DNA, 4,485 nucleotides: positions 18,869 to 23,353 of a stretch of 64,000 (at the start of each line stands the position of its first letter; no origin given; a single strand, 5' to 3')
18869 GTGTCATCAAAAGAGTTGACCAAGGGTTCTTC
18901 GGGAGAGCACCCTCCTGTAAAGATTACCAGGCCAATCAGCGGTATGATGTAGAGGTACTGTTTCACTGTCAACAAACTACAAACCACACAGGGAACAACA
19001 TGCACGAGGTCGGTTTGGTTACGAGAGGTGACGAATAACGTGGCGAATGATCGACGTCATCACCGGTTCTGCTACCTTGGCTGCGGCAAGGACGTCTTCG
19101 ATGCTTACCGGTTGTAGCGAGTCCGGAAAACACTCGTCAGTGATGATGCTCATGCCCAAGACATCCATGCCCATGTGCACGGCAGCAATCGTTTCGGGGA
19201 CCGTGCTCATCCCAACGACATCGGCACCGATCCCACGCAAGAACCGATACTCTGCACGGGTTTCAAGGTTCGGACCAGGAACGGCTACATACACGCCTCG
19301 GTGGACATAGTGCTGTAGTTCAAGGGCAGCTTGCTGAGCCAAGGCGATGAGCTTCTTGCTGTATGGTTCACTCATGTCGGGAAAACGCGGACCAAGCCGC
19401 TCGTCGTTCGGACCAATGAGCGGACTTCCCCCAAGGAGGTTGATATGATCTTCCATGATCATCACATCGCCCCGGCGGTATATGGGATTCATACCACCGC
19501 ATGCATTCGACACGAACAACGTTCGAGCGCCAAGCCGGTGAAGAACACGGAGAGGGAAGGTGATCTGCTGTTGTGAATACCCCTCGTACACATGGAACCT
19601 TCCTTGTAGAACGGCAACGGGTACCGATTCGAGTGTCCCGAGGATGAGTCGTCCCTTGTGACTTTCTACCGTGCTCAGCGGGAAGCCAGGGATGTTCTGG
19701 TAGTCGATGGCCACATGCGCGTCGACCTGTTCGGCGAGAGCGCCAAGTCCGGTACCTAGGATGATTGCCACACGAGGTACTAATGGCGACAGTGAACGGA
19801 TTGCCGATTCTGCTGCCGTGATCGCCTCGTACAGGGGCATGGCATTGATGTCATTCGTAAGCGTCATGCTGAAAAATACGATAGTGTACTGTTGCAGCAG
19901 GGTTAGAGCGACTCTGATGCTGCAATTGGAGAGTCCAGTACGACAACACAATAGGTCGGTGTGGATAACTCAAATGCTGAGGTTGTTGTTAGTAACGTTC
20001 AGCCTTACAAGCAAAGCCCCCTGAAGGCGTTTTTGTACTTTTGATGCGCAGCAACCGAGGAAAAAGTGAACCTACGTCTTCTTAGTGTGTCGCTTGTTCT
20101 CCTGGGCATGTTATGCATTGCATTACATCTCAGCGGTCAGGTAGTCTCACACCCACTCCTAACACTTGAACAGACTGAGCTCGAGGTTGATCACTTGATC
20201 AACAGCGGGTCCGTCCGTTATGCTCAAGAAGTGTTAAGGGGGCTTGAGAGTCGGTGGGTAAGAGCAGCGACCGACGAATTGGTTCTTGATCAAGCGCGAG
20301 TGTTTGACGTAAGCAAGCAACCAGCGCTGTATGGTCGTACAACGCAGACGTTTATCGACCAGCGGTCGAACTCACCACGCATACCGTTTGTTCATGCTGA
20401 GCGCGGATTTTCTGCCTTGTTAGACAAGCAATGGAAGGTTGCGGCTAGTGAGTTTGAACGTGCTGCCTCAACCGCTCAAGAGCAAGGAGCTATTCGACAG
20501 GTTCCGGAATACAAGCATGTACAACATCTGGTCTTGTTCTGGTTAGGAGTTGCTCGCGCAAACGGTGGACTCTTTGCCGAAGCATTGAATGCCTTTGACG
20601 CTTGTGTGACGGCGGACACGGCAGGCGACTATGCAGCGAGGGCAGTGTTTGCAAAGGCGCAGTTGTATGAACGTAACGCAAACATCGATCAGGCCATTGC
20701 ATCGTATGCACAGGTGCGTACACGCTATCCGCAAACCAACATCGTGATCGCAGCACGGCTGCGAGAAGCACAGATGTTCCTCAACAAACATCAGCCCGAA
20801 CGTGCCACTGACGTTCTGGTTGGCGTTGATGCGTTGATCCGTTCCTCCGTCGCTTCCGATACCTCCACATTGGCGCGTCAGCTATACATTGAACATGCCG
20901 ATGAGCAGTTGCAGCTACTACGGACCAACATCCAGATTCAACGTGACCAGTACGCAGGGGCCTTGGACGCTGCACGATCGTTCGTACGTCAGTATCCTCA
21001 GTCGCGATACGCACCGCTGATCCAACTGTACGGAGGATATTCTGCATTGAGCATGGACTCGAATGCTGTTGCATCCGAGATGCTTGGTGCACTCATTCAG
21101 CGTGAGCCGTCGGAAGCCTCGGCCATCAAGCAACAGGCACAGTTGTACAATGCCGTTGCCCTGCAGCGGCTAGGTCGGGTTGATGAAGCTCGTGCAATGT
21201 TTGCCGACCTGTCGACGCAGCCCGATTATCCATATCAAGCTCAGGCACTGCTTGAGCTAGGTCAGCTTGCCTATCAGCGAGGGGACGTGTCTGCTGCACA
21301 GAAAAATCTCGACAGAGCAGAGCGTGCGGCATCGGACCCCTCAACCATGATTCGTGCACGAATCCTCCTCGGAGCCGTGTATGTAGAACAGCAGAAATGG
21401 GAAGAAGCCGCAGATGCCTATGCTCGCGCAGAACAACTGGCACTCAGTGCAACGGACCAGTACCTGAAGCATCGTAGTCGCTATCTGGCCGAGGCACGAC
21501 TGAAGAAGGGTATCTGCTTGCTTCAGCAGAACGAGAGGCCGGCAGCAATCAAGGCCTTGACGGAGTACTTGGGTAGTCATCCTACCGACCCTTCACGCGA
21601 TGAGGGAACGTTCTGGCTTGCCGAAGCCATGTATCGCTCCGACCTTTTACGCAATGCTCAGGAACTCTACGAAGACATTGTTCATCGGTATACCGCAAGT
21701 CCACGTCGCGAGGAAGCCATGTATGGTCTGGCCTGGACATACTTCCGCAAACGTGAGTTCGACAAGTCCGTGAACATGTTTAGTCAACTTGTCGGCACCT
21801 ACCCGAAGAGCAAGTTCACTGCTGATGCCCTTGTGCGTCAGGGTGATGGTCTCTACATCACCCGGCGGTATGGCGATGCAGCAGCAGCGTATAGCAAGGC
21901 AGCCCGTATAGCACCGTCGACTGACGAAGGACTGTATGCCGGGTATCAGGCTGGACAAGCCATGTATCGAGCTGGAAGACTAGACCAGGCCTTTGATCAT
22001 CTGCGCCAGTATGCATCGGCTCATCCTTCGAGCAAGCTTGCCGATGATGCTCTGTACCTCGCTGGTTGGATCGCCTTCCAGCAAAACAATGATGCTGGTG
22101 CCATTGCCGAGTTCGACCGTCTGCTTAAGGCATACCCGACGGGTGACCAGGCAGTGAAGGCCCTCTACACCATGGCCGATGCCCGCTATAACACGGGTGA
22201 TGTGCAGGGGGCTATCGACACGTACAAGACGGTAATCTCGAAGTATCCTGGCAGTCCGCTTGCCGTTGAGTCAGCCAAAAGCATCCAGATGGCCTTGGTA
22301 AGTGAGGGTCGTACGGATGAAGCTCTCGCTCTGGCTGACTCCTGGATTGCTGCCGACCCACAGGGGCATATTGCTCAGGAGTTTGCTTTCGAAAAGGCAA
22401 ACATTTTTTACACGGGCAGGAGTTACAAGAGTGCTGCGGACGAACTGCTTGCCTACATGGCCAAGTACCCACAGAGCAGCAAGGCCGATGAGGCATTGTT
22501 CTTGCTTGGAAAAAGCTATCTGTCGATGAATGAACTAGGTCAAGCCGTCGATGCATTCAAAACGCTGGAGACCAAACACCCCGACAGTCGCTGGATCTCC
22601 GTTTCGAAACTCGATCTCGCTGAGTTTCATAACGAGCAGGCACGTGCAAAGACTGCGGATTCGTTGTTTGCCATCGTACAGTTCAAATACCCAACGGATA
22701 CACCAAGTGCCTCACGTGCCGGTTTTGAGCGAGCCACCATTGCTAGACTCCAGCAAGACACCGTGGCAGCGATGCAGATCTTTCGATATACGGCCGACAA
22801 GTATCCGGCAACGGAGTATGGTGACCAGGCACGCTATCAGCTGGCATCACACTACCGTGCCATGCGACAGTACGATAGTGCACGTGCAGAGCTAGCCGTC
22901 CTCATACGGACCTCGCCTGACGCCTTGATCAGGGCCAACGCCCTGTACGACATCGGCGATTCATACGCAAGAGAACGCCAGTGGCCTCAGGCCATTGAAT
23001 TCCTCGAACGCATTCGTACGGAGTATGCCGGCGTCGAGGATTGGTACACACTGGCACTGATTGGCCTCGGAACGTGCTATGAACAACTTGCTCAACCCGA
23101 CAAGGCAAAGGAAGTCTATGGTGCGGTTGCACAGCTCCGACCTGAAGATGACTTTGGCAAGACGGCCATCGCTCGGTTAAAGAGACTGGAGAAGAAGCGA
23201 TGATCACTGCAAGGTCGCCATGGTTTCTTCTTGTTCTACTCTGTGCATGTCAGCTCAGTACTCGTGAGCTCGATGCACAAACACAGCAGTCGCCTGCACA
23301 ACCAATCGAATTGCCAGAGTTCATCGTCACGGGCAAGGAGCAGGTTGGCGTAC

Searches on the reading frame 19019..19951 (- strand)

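Call 76: search_protein_families(library=pfam, proteins=[window:19019-19951:-], max_evalue=0.00001)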
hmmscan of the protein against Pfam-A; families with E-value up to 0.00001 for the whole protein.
window:19019-19951:- (310 aa): 1 family
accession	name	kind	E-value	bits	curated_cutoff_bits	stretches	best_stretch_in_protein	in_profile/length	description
PF01048.26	PNP_UDP_1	-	1.2e-54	185.7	25.1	1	60-307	1-233/233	Phosphorylase superfamily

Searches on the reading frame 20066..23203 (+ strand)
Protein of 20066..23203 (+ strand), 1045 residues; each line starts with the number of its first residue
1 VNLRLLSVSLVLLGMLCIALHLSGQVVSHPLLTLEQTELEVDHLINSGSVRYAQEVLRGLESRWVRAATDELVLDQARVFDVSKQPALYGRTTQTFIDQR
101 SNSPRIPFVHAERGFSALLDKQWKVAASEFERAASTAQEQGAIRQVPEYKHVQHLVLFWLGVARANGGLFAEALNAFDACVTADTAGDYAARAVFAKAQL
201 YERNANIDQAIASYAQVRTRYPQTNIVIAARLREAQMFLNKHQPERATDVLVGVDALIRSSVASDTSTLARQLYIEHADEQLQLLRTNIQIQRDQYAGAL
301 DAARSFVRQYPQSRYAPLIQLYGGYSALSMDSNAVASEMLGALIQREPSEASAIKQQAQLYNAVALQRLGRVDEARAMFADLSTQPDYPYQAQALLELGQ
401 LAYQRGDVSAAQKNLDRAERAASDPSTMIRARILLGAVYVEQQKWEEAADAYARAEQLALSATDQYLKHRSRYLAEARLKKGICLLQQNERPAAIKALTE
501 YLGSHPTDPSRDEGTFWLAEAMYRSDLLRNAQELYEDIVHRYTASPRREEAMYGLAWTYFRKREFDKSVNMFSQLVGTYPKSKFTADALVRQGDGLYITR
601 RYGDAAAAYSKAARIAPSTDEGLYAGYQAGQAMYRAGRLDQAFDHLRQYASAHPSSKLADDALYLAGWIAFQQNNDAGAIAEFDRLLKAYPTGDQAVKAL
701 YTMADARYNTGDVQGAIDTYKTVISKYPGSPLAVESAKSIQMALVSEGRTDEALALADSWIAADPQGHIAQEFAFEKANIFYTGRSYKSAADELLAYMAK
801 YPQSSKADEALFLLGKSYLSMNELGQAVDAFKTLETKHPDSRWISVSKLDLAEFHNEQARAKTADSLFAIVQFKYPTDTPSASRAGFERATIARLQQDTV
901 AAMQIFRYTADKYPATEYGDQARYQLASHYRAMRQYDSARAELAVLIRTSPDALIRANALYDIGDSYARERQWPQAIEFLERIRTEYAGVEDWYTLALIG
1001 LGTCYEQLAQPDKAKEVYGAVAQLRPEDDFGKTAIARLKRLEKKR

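Call 53: search_protein_families(library=pfam, proteins=[window:20066-23203:+], max_evalue=0.0001)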
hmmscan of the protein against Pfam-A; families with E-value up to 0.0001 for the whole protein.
window:20066-23203:+ (1045 aa): 18 families
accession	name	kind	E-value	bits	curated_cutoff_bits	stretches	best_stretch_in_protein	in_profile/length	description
PF13174.12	TPR_6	-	3.6e-56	184.5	26.3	1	699-730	2-33/33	Tetratricopeptide repeat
PF07719.23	TPR_2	-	1.1e-41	137.9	27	0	661-692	2-33/34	Tetratricopeptide repeat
PF13432.12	TPR_16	-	3.7e-38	130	32.7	2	627-693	1-64/65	Tetratricopeptide repeat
PF13428.12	TPR_14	-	1.3e-36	121.7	23.5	0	627-659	5-37/44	Tetratricopeptide repeat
PF14559.12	TPR_19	-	6.3e-29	100.6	25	0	635-702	3-66/68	Tetratricopeptide repeat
PF13525.12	YfiO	-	1.9e-28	100.1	25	1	481-591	11-132/203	Outer membrane lipoprotein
PF00515.34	TPR_1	-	1e-21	76.2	27.8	0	997-1028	3-34/34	Tetratricopeptide repeat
PF13424.12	TPR_12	-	1.1e-20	74.1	30.1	1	957-1019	3-69/77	Tetratricopeptide repeat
PF13181.12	TPR_8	-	5.7e-19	67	25.7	0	998-1027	4-33/34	Tetratricopeptide repeat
PF09976.15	TPR_21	-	1.4e-16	61.3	25.5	0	353-459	35-143/193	Tetratricopeptide repeat-like domain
PF12895.13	ANAPC3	-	3.2e-15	56.6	27.2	0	390-453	21-80/82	Anaphase-promoting complex, cyclosome, subunit 3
PF13176.12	TPR_7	-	3.4e-14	52.1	27.9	0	433-458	3-28/36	Tetratricopeptide repeat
PF25062.1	ARM_TT21_N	-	9.3e-10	39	40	0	625-737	102-208/222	Tetratricopeptide repeat protein 21 N-terminal ARM repeat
PF23914.1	TPR_CcmH_CycH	-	4.1e-07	30.4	42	0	600-695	64-156/158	Cytochrome c-type biogenesis protein H TPR domain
PF25064.1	ARM_TT21_5th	-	4.3e-07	30.7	27.8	0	549-660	1-106/117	TT21 fifth ARM repeats domain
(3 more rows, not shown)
